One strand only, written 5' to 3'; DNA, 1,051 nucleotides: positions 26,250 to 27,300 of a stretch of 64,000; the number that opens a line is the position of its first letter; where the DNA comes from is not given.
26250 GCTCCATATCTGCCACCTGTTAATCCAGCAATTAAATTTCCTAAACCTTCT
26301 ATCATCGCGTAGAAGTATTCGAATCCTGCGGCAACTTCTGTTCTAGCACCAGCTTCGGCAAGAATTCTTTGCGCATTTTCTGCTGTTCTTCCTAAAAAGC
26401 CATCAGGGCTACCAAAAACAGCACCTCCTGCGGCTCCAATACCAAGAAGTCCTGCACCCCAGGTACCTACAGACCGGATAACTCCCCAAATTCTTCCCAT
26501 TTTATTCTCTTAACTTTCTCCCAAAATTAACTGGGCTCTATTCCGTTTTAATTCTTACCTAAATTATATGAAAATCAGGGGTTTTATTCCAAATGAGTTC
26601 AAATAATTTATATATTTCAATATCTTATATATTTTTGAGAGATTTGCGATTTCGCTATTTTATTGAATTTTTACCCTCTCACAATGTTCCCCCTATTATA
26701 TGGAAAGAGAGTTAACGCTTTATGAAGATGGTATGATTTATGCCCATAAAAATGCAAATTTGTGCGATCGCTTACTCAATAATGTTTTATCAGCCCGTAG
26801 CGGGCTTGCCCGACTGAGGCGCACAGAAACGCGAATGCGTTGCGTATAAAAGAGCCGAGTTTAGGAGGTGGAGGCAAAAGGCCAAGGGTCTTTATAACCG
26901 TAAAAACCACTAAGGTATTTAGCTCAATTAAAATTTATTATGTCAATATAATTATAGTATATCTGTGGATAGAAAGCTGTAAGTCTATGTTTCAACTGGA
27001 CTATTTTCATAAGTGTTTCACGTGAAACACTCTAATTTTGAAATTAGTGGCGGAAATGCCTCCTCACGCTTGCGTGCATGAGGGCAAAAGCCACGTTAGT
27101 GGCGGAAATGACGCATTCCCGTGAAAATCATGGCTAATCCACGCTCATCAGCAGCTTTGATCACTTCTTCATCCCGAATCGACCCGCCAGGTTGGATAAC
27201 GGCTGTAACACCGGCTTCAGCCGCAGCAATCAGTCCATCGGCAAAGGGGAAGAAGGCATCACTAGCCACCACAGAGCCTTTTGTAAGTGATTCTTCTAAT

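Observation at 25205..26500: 431-aa lysine-free glycine-zipper-like protein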

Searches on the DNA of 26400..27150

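Call 110: search_rna_families(source=window, start=26400, end=27150, threshold=evalue, max_evalue=1)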
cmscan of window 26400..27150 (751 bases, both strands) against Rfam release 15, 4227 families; matches with E-value up to 1: 0.
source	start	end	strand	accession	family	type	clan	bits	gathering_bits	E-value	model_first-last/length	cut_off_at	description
